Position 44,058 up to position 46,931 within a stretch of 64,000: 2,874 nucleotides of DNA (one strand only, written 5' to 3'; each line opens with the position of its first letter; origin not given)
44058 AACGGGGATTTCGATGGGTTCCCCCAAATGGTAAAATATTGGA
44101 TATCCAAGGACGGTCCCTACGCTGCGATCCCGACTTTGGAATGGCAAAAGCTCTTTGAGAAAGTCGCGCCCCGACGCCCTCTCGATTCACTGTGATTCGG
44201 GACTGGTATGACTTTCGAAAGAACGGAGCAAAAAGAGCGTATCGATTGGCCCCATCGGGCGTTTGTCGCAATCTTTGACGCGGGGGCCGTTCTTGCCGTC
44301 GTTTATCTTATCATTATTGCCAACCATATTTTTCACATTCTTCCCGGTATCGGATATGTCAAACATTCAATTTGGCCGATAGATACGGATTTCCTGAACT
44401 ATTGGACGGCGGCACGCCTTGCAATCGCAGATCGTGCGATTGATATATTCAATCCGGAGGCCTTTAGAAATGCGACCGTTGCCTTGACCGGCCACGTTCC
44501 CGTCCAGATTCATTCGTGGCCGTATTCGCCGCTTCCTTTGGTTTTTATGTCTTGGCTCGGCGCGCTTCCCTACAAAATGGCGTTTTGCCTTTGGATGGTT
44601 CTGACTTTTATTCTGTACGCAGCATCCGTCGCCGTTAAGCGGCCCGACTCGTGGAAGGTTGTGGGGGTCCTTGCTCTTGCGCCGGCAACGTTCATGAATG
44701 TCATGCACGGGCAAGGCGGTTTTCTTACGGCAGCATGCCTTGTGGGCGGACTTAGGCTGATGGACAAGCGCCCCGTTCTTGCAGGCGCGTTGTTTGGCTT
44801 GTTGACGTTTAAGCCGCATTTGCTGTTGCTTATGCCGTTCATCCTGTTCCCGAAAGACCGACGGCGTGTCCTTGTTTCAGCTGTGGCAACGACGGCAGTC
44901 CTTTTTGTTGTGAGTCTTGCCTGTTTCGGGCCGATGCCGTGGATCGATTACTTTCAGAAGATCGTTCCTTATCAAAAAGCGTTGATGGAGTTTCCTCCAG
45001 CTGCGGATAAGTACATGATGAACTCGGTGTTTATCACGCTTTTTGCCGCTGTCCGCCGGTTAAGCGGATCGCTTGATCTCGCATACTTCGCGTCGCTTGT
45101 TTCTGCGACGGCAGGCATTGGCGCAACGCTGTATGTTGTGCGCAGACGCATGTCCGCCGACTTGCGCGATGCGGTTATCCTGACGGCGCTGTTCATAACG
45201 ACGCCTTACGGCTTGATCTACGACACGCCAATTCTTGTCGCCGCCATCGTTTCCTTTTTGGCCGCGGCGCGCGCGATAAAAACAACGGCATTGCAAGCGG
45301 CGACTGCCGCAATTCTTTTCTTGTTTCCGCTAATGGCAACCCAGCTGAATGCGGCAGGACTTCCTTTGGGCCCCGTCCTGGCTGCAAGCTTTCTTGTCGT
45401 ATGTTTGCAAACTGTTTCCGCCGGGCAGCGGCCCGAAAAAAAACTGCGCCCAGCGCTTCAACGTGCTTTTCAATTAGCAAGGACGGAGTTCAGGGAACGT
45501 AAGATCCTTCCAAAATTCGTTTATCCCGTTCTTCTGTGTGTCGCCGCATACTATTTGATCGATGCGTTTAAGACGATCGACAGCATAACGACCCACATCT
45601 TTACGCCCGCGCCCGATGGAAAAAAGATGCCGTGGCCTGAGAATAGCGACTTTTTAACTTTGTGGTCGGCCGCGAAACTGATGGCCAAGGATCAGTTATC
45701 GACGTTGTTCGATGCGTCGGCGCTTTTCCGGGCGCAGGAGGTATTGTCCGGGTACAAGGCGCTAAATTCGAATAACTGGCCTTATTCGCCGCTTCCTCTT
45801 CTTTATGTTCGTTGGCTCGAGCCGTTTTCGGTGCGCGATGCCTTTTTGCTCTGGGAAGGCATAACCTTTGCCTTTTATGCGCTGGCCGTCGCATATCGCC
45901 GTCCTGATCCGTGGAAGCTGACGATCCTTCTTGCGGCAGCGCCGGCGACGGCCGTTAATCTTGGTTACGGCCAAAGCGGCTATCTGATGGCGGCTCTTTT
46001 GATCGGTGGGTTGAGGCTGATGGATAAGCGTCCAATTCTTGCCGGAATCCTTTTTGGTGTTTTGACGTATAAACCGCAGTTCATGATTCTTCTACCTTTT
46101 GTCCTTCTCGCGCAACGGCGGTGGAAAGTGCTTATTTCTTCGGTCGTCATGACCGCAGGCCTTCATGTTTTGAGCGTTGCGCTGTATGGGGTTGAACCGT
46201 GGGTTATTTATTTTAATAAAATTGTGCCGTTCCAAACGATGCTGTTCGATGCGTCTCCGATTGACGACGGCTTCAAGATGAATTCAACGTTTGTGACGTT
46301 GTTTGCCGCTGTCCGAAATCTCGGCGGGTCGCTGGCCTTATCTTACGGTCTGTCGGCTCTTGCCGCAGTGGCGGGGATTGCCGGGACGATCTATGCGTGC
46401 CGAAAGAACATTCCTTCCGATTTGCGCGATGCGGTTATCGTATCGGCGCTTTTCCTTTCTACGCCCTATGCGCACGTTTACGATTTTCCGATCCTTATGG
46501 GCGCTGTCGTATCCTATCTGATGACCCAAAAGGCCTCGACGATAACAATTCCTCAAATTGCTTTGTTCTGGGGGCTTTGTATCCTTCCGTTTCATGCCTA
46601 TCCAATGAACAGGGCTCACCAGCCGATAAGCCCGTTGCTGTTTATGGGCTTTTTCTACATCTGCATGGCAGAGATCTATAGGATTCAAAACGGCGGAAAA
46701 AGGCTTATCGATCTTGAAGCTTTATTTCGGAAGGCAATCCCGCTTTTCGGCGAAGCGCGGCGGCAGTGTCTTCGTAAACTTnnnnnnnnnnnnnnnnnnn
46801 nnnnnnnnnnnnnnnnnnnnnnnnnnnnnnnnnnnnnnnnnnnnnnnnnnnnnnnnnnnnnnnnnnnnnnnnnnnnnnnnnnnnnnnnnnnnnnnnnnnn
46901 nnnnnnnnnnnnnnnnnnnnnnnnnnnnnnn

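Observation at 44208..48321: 858-aa protein is a head-to-tail fusion of two diverged GT-C/DUF2029-like domains, convergent and overlapping with a TPR-bearing PMT-like membrane protein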

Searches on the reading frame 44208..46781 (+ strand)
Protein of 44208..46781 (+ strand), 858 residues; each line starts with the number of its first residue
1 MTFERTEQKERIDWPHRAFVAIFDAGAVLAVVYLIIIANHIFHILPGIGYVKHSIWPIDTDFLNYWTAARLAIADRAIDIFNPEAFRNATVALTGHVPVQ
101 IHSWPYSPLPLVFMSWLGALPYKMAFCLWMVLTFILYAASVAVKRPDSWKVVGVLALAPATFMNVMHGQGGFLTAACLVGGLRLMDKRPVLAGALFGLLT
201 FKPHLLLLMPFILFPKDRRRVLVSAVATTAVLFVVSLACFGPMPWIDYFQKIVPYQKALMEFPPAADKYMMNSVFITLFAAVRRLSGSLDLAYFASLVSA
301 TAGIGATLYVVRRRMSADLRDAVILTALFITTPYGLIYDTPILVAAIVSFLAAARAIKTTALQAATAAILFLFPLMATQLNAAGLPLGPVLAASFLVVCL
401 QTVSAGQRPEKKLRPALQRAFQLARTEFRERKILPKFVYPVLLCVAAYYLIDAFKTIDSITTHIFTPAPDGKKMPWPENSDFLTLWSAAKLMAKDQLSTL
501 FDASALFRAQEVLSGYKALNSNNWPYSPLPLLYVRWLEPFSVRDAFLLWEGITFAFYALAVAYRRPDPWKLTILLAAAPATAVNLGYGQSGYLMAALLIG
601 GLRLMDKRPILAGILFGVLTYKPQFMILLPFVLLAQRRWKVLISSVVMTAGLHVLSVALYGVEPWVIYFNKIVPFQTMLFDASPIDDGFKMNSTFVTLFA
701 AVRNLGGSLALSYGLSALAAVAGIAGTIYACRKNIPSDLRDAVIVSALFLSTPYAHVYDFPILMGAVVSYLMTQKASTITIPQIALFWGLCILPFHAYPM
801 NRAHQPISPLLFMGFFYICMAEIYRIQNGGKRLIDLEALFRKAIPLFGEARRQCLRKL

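Call 4: search_protein_families(library=pfam, proteins=[window:44208-46781:+], max_evalue=0.1)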
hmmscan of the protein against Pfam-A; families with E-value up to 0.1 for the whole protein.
window:44208-46781:+ (858 aa): 1 family
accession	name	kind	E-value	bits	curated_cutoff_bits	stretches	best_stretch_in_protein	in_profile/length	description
PF09594.16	GT87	-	1.3e-45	156.5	25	2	104-329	1-231/237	Glycosyltransferase family 87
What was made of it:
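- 44208..46784 (+): Gene for the 858-aa double GT87-like glycosyltransferase (about 24 predicted TM helices). Pfam GT87 E 1.3e-45 with 2 stretches (call 4).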

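Call 5: search_protein_families(library=ncbifam, proteins=[window:44208-46781:+], max_evalue=0.1)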
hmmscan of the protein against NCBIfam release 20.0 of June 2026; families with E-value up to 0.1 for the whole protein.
window:44208-46781:+ (858 aa): 0 families

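Call 13: find_homologous_proteins(query=window:44208-46781:+, max_evalue=0.00001)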
Query window:44208-46781:+ (858 aa): 1 proteins with E <= 0.00001 among 8000 candidates.
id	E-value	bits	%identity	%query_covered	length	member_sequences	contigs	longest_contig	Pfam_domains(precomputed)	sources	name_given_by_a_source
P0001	0.0e+0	1909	100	100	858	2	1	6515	PF09594.17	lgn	-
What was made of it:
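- Tried and rejected: The word-indexed homologue search of the 858-aa protein returned only the protein itself (call 13).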

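Call 14: find_encoding_contigs(protein=window:44208-46781:+, flank=10000, max_places=6)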
Protein window:44208-46781:+ (858 aa): 1 contig read that carries it; 1 place shown.
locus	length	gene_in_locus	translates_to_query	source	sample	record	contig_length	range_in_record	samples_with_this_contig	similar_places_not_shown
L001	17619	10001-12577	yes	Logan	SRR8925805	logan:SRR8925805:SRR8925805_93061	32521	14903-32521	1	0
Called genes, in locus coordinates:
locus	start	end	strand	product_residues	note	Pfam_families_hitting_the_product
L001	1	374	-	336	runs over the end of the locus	PF02618:YceG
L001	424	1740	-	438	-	PF00275:EPSP_synthase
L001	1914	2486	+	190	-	PF01025:GrpE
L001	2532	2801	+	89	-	PF01842:ACT, PF13740:ACT_6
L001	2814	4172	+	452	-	PF05167:DUF711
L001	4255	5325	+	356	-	PF04748:Polysacc_deac_2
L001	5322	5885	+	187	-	PF00293:NUDIX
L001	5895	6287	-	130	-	PF01648:ACPS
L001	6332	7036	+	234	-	PF00565:SNase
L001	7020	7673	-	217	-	PF00226:DnaJ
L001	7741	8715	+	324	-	-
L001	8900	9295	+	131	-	-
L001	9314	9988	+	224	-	-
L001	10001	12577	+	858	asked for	PF09594:GT87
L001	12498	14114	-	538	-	-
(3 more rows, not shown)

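Call 17: search_solved_structures(query=window:44208-46781:+, max_evalue=1, show_alignments=2)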
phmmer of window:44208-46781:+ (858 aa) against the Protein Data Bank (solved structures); distinct sequences matched with E-value up to 1: 0.

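Call 37: search_protein_representatives(protein=window:44208-46781:+)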
Query: 858 residues. Proteins with E-value up to 0.001 (for the whole library): 5287; up to 1e-10: 3280; up to 1e-30: 268. The best 150 are listed.
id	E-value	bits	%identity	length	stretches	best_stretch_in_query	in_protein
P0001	0.0e+00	1908.8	100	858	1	1-858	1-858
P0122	7.7e-87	309.0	48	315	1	521-823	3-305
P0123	7.8e-77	275.9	43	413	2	553-818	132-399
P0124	6.8e-73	262.9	43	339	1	498-818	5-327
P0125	4.6e-69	250.2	39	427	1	14-406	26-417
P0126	8.5e-66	239.4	39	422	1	479-817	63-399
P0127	3.5e-65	237.4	40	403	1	18-400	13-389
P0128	2.4e-64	234.6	39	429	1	7-397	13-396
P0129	4.1e-61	223.9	30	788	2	480-835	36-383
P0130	7.6e-60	219.7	32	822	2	56-396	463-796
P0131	1.9e-59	218.4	36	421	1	58-408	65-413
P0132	5.9e-59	216.8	39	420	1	480-818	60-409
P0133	8.1e-58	213.0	36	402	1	478-827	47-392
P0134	1.3e-57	212.4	33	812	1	27-812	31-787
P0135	1.5e-57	212.2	35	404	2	27-263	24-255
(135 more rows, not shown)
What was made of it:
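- Tried and rejected: The exhaustive HMMER search was needed (call 37).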

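Call 79: find_encoding_contigs(protein=P0001, flank=5000, max_places=4)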
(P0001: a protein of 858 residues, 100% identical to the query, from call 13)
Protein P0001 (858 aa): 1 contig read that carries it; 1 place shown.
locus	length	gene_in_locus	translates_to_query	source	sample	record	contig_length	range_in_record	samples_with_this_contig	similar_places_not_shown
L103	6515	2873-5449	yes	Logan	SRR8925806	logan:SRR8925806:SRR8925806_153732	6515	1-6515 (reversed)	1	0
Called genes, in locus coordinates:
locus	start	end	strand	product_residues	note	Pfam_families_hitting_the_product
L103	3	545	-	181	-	?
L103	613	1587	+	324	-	-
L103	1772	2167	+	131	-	-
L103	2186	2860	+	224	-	-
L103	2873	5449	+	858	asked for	PF09594:GT87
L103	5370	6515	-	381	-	?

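Call 84: predict_structure(alignment_id=A7)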
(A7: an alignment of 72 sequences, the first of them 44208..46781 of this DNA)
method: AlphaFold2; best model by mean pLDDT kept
length: 858 residues; sequences in the alignment: 72
mean_pLDDT: 83.8   pTM: 0.69
mean pLDDT of the five models: 83.8, 83.0, 82.8, 82.7, 81.4
residues with pLDDT >= 90: 485; 70-90: 175; 50-70: 154; < 50: 44
segments of 3 or more residues with pLDDT < 50: 1-14, 43-55, 431-434
pLDDT, mean of each block of 10 residues (from residue 1): 38 50 61 61 46 53 95 98 94 81 89 96 94 98 92 92 90 98 97 97 94 89 97 98 97 91 68 77 92 96 97 94 97 93 97 81 88 86 87 97 77 58 55 49 60 64 60 55 89 88 86 72 75 94 91 95 90 87 86 96 97 97 91 96 97 95 91 76 56 82 88 94 95 96 96 91 94 85 85 82 81 95 92 67 59 50
secondary structure, 60 per line:
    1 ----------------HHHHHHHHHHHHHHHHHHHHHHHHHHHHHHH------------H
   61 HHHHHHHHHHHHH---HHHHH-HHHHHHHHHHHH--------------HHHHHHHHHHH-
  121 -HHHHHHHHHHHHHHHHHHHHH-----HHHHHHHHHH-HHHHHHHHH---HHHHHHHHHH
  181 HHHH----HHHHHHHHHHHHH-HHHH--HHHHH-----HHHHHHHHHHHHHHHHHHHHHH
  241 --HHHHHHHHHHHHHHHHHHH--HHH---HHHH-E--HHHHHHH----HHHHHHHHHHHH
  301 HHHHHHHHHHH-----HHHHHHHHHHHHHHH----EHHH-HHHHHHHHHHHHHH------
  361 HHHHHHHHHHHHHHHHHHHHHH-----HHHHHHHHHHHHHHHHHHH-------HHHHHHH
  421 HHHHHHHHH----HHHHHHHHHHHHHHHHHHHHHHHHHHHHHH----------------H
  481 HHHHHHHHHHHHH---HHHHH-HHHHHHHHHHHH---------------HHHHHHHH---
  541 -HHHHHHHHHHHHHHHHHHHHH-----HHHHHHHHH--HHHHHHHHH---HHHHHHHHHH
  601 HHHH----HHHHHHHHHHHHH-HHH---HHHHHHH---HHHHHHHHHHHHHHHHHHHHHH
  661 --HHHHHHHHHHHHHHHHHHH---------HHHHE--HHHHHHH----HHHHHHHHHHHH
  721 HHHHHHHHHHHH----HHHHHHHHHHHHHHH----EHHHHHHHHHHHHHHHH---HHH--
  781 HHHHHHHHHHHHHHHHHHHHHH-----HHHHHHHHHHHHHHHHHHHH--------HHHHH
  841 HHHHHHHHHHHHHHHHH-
elements in order (helices of 4 or more, strands of 3 or more residues): H17-47 H60-73 H77-81 H83-94 H109-119 H122-142 H148-157 H159-167 H171-184 H189-201 H203-206 H209-213 H219-240 H243-261 H270-273 H278-284 H289-311 H317-331 H341-354 H361-382 H388-406 H414-429 H434-463 H480-493 H497-501 H503-514 H530-537 H542-562 H568-576 H579-587 H591-604 H609-621 H629-635 H639-660 H663-681 H691-694 H698-704 H709-732 H737-751 H757-772 H781-802 H808-827 H836-857
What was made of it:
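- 44208..46784 (+): AF2 pLDDT 83.8, pTM 0.69 (call 84).
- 45426..45506 (+): Inter-unit linker (residues 407-433). It is basic (9 K/R in 27 aa), is predicted to form a helix at 414-429, and is inferred to be cytoplasmic. DSSP and low pLDDT in the model (call 84).
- On GT87 (Pfam PF09594, CAZy GT87, PimE-like): AF2 pLDDT 83.8 (call 84). D61 and D481 lie at the start of helices 60-73 and 480-493 (call 84).
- The AF2 model has pLDDT 83.8 and pTM 0.69, with the same order of helices in both units (call 84).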

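Call 86: fold_search(model_id=the predicted structure, library=pdb)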
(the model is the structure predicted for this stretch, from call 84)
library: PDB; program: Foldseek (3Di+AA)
matches with E <= 10: 103; with E <= 0.001: 0
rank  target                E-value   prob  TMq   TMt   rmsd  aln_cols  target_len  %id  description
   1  9dm7_A                5.1e-03  1.00  0.31  0.66   5.6       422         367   14  mannosyltransferase PimE in complex with Fab_E6 (released 2025-06-25)
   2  9dm5                  5.5e-03  1.00  0.34  0.69   5.1       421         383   14  Product-Bound mannosyltransferase PimE (released 2025-06-25)
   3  9ub7_B                3.8e-02  1.00  0.28  0.54   7.9       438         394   13  Structure of glycosylphosphatidylinositol transamidase,state 1 (released 2026-04-08)
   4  9wno_A                5.5e-02  1.00  0.27  0.51   8.7       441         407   13  Cryo-EM structure of Candida glabrata GPI mannosyltransferase I bound to Dol-P-Man (released 2025-12-03)
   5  5twv_B                4.5e-01  0.07  0.09  0.07  38.4      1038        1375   11  Cryo-EM structure of the pancreatic ATP-sensitive K+ channel SUR1/Kir6.2 in the presence of ATP and glibenclamide (released 2017-01-25)
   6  7wld_U                7.1e-01  0.93  0.25  0.45  10.3       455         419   10  Cryo-EM structure of the human glycosylphosphatidylinositol transamidase complex at 2.53 Angstrom resolution (released 2022-04-27)
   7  4fc4_A                7.9e-01  0.20  0.08  0.20  20.1       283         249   15  FNT family ion channel (released 2012-11-21)
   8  6afy_A                8.2e-01  0.07  0.09  0.10  31.2       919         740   12  Proton pyrophosphatase-E225S mutant (released 2019-04-10)
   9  4fc4_D                8.8e-01  0.20  0.08  0.20  20.3       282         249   15  FNT family ion channel (released 2012-11-21)
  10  8wi4                  9.4e-01  0.03  0.07  0.06  38.2      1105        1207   10  m6-hMRP5 inward open (released 2024-07-03)
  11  9ynh_X                1.0e+00  0.09  0.09  0.12  51.6       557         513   12  Full-length human cytoplasmic dynein-1 in phi-like state bound to dynactin-p150glued and LIS1 (released 2026-01-28)
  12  3tdx_E                1.3e+00  0.14  0.08  0.19  19.3       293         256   14  Crystal structure of HSC L82V (released 2012-03-07)
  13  8r8q_A                1.4e+00  0.09  0.10  0.16  20.0       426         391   10  Lysosomal peptide transporter (released 2024-05-01)
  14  6msm_A                1.4e+00  0.02  0.07  0.06  36.8       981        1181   10  Phosphorylated, ATP-bound human cystic fibrosis transmembrane conductance regulator (CFTR) (released 2018-11-21)
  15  4fc4_G                1.4e+00  0.15  0.09  0.20  19.9       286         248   12  FNT family ion channel (released 2012-11-21)
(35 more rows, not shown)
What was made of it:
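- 44208..46784 (+): Best fold match is PimE 9dm5/9dm7, prob 1.00, TM(target) 0.66-0.69 (call 86).
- On GT87 (Pfam PF09594, CAZy GT87, PimE-like): Foldseek top hits are PimE 9dm5/9dm7, prob 1.00, TM(target) 0.66-0.69 (call 86).
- Closest known: PimE. Same: PimE is the best fold match (call 86).
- PIG-U, GPI mannosyltransferase I, ALG6 and ALG3 follow (call 86).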
